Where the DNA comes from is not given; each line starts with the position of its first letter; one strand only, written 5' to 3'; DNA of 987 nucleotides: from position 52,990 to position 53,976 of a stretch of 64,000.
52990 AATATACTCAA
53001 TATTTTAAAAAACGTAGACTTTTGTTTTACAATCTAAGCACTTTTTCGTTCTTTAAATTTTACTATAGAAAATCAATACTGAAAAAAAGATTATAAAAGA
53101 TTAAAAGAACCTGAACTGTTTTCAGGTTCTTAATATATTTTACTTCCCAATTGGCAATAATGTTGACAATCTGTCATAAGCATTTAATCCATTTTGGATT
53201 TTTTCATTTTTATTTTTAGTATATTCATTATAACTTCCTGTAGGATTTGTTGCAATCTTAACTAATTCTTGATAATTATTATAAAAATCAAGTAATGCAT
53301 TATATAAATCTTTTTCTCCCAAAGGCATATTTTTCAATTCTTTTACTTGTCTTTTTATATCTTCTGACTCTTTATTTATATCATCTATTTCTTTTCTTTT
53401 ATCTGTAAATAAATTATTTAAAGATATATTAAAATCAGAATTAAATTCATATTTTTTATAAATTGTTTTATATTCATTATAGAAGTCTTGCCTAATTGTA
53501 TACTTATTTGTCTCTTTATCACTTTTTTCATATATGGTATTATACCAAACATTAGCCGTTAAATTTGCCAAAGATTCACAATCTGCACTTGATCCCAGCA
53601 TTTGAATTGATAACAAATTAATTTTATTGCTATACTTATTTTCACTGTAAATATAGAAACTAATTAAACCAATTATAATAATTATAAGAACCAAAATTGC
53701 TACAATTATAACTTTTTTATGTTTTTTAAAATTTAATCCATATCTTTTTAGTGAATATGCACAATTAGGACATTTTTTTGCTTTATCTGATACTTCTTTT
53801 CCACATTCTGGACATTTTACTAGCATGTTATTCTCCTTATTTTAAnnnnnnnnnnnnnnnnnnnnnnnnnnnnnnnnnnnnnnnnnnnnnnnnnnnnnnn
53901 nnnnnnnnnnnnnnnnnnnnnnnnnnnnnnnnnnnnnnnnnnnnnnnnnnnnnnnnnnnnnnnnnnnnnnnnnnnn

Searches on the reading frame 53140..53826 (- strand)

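Call 43: search_protein_families(library=pfam, proteins=[window:53140-53826:-], max_evalue=0.001)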
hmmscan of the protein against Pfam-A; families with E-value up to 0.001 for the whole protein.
window:53140-53826:- (228 aa): 4 families
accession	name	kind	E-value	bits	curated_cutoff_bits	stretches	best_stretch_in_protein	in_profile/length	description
PF13240.11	Zn_Ribbon_1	-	5e-07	29.7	25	1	4-26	1-23/23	zinc-ribbon domain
PF13248.11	Zn_ribbon_3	-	1.2e-05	25.1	27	1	3-22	3-22/26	zinc-ribbon domain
PF12773.13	DZR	-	0.00062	20.3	27.3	0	5-22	27-44/45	Double zinc ribbon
PF05568.16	ASFV_J13L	-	0.00072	19.8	23.6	0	33-78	27-72/189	African swine fever virus J13L protein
